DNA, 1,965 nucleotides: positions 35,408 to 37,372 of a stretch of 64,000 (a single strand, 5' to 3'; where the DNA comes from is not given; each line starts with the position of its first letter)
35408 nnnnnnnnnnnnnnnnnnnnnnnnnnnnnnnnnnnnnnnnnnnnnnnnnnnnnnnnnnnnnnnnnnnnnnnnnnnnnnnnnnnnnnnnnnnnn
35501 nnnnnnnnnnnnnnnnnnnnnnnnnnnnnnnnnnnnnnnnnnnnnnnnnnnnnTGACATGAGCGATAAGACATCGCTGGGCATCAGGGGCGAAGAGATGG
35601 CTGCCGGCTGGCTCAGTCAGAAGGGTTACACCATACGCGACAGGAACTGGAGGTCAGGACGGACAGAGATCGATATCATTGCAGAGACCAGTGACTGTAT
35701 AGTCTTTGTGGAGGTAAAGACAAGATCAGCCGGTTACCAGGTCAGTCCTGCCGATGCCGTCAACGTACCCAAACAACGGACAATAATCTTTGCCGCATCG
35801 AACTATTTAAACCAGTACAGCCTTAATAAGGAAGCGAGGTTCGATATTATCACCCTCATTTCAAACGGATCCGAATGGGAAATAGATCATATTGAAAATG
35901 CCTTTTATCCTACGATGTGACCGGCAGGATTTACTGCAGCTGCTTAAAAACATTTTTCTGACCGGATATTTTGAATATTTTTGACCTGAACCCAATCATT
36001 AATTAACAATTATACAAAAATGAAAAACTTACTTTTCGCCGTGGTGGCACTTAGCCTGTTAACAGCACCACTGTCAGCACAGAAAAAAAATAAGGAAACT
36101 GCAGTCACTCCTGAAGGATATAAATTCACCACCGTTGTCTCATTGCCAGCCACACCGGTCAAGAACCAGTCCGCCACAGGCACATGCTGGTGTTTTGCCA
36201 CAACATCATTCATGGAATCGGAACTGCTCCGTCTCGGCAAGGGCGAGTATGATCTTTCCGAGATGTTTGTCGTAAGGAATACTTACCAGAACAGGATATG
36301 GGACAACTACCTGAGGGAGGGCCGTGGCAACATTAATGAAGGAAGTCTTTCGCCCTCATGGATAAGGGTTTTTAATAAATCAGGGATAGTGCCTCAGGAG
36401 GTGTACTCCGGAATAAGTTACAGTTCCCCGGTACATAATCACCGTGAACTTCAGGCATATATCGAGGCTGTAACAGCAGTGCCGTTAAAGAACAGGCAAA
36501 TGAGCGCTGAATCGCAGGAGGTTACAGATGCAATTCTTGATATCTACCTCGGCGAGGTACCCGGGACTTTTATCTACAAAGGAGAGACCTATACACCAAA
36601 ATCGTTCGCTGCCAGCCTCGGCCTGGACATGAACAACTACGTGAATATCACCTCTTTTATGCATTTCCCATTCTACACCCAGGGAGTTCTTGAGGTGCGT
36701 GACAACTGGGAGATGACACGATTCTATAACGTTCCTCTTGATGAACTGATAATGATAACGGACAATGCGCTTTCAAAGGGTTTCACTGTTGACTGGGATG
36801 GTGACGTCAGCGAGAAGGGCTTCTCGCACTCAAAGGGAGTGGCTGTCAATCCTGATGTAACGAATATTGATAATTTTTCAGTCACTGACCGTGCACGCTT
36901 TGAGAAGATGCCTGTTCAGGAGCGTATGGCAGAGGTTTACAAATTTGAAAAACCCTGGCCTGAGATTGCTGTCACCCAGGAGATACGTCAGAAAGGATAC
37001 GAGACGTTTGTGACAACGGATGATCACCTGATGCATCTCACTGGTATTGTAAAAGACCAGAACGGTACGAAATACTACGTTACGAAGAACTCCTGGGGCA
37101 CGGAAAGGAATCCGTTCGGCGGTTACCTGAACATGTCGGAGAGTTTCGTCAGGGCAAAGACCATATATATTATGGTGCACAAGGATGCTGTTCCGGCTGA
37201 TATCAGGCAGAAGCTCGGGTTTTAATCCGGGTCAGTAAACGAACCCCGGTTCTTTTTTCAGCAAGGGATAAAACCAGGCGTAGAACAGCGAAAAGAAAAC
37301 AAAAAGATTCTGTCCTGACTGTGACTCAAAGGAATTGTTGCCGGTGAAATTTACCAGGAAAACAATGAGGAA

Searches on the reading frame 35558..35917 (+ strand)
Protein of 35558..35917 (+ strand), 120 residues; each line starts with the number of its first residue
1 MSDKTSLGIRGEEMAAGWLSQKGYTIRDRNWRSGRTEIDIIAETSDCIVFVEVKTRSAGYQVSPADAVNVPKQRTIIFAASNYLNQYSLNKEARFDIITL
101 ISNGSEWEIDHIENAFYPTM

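Call 10: search_protein_families(library=pfam, proteins=[window:35558-35917:+])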
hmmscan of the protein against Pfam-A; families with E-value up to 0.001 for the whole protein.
window:35558-35917:+ (120 aa): 2 families
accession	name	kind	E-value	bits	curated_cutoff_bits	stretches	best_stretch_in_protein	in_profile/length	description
PF02021.23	UPF0102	-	3.4e-26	91.9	23.6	1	11-99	1-79/80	Uncharacterised protein family UPF0102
PF08378.17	NERD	-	5.6e-07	30.5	22.1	1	8-63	2-63/111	Nuclease-related domain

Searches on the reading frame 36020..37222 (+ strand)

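Call 10: search_protein_families(library=pfam, proteins=[window:36020-37222:+])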
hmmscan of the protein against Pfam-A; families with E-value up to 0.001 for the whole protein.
window:36020-37222:+ (401 aa): 2 families
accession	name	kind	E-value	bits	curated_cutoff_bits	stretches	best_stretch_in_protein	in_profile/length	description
PF03051.21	Peptidase_C1_2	-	6.1e-13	48.8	22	1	333-398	358-423/438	Peptidase C1-like family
PF00112.29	Peptidase_C1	-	1.4e-10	42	20.7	1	44-135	14-93/220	Papain family cysteine protease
